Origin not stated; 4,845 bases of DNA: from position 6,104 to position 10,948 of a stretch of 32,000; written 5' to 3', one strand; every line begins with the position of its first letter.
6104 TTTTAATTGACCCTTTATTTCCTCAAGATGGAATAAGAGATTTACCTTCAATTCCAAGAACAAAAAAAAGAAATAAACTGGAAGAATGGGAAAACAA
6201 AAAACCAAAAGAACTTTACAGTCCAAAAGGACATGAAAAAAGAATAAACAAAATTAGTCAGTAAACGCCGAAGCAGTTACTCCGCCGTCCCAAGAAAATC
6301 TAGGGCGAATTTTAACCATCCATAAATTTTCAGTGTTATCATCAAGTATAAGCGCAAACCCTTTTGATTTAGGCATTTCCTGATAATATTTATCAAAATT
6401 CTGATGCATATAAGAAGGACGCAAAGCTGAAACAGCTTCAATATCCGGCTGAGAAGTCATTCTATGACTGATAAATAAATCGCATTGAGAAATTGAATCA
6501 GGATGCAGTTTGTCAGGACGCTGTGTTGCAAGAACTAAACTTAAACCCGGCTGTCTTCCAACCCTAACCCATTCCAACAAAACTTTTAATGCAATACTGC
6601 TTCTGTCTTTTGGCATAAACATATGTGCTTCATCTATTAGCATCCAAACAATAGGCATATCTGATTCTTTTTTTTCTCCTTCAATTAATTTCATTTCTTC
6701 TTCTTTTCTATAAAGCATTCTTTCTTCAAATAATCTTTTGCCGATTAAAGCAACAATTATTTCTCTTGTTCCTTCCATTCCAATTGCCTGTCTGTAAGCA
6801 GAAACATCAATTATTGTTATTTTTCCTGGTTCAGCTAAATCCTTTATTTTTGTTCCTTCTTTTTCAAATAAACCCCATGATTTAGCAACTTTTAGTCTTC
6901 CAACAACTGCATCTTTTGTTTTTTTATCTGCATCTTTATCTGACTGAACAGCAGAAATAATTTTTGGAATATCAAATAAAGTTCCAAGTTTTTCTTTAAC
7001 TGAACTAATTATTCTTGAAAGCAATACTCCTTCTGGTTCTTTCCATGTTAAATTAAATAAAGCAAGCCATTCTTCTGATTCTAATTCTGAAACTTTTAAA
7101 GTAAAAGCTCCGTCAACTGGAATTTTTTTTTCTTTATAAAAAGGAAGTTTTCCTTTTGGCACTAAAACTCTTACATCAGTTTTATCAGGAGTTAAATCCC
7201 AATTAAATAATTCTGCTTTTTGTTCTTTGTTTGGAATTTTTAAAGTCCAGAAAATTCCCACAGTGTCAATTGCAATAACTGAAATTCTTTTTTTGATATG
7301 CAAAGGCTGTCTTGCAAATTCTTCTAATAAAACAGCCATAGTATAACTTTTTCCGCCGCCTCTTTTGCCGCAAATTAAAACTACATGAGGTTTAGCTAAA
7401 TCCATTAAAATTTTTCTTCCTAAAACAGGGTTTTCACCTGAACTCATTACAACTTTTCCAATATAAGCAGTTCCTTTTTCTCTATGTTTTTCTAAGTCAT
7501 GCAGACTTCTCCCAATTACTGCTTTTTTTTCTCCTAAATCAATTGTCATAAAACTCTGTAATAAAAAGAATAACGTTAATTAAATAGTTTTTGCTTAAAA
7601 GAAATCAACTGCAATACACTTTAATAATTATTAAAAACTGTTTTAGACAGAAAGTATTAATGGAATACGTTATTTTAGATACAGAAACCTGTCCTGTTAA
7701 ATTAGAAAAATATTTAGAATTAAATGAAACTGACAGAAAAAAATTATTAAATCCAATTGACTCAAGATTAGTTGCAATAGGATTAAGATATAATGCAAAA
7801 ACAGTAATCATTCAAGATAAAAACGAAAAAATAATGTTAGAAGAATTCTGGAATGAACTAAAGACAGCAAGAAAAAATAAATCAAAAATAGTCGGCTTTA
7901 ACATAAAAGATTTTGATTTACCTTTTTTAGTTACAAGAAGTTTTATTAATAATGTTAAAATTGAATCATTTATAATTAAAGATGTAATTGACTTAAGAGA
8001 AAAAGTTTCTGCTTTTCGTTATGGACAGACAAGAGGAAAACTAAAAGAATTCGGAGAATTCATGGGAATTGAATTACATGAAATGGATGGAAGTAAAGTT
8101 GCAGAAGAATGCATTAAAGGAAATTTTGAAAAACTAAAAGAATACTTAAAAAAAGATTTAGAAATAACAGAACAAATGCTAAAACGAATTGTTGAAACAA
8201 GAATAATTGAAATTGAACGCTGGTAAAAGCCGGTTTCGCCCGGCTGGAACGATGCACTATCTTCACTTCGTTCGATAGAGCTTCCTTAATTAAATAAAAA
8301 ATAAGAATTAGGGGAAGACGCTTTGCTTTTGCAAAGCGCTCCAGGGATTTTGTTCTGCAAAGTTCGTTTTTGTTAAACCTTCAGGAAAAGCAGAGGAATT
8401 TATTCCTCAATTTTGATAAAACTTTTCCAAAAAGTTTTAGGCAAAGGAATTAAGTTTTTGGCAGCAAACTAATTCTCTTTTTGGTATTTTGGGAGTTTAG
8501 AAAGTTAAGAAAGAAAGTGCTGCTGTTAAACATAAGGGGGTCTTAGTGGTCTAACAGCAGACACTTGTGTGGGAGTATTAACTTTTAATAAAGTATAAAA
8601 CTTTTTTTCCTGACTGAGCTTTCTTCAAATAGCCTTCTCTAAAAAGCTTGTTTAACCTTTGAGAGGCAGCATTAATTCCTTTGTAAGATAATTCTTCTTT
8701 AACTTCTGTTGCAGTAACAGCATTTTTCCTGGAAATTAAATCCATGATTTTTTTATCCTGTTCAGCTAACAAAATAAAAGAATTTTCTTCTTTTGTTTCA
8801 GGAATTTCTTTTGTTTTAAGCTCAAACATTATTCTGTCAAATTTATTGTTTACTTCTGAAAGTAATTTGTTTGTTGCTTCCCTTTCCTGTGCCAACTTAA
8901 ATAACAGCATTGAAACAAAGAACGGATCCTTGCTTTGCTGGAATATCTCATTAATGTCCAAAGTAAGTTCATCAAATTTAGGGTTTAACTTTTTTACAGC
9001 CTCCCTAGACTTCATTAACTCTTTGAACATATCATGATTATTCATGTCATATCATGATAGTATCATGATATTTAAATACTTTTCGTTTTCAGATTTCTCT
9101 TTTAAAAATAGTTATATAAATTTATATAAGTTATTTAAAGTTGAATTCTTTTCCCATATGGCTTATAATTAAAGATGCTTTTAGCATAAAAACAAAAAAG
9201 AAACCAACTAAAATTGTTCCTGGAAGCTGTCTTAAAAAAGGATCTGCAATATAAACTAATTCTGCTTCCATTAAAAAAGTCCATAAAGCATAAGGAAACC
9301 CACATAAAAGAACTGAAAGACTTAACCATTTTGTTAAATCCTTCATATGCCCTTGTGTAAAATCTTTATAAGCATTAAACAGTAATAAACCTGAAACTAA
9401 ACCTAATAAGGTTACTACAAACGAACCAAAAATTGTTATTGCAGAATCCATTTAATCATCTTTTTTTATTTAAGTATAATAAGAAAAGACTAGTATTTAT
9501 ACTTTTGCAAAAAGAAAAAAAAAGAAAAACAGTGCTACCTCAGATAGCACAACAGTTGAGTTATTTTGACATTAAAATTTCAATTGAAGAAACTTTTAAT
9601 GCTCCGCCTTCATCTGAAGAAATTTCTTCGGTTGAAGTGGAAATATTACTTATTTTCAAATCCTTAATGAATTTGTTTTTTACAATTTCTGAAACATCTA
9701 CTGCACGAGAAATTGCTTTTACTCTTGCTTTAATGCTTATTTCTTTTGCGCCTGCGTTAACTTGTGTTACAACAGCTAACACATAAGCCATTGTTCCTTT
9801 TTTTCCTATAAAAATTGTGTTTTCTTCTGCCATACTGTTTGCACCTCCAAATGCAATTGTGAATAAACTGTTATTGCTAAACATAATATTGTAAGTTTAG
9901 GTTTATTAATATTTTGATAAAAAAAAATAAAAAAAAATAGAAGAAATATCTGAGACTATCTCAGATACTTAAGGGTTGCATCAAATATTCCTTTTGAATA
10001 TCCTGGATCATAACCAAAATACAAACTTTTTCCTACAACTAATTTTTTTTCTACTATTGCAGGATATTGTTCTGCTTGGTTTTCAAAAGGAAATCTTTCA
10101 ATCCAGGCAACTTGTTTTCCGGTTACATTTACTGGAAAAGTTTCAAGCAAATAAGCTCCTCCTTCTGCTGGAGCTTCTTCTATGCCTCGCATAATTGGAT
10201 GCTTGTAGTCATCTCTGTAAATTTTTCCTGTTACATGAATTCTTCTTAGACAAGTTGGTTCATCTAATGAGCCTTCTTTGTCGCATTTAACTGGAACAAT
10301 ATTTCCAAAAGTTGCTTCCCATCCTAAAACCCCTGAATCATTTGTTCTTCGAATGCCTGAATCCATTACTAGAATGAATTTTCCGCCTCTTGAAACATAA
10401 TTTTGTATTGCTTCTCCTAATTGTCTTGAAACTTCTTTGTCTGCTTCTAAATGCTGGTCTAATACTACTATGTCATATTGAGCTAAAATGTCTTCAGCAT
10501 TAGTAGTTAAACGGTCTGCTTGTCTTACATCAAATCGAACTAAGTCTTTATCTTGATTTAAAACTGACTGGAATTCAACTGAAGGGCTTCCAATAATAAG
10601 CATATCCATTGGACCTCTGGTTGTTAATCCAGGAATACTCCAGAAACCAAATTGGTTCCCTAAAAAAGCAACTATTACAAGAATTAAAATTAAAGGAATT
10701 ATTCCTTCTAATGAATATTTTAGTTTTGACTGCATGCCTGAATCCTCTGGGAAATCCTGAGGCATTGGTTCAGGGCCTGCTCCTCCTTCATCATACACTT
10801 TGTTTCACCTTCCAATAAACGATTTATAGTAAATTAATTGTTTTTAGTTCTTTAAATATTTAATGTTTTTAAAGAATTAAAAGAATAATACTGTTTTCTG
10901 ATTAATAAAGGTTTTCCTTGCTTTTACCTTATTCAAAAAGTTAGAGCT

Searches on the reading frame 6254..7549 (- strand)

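Call 62: search_protein_families(library=pfam, proteins=[window:6254-7549:-], max_evalue=0.001)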
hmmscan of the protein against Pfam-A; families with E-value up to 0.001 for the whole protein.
window:6254-7549:- (431 aa): 3 families
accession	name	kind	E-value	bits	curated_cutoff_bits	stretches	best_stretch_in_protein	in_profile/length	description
PF01935.23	DUF87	-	4.7e-12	46.9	23.2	1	57-253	26-205/220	Helicase HerA, central domain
PF01580.24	FtsK_SpoIIIE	-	7.4e-05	22.7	24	0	185-345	82-219/221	FtsK/SpoIIIE family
PF00004.35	AAA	-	0.00036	21.4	21.2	0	280-360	38-127/131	ATPase family associated with various cellular activities (AAA)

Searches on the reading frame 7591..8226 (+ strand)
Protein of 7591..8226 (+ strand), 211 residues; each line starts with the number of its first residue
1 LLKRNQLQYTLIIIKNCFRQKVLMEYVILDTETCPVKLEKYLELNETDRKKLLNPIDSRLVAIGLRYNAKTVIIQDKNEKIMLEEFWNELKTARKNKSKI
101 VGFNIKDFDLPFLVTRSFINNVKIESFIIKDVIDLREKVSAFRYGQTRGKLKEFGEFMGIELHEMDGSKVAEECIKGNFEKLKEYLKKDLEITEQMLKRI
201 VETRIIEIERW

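Call 62: search_protein_families(library=pfam, proteins=[window:7591-8226:+], max_evalue=0.001)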
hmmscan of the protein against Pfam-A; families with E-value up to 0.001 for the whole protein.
window:7591-8226:+ (211 aa): 3 families
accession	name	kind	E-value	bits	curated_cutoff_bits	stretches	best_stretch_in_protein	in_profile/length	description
PF10108.15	DNA_pol_B_exo2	-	6e-13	49.4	24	1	75-128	33-83/213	Predicted 3'-5' exonuclease related to the exonuclease domain of PolB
PF13482.12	RNase_H_2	-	5.4e-07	30.1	22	1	74-171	34-128/165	RNase_H superfamily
PF03104.25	DNA_pol_B_exo1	-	6.8e-06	26.1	23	1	72-145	136-207/242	DNA polymerase family B, exonuclease domain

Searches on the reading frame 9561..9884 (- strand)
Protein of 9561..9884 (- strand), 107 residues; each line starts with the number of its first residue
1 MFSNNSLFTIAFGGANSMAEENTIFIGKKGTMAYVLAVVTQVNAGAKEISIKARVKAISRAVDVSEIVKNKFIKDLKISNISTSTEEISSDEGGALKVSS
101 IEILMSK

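Call 63: search_protein_families(library=pfam, proteins=[window:9561-9884:-], max_evalue=0.001)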
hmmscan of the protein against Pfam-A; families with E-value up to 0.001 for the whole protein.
window:9561-9884:- (107 aa): 1 family
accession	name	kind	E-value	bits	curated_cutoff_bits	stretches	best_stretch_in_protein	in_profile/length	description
PF01918.27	Alba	-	1.4e-15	57.3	25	1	22-84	1-65/66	Alba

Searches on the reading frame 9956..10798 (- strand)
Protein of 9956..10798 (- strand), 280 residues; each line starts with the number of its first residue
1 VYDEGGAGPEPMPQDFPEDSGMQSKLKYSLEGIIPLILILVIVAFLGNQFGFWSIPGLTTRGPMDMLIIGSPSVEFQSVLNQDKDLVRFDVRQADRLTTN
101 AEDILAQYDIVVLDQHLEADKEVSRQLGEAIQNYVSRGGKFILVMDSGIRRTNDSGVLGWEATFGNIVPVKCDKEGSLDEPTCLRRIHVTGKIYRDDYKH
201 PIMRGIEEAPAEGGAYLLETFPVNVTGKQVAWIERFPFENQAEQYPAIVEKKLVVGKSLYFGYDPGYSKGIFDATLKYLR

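Call 62: search_protein_families(library=pfam, proteins=[window:9956-10798:-], max_evalue=0.001)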
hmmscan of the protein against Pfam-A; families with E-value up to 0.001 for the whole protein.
window:9956-10798:- (280 aa): 1 family
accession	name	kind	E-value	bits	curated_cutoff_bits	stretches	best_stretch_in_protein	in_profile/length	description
PF06283.17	ThuA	-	7.3e-05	23.6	33.4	1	87-262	32-185/209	Trehalose utilisation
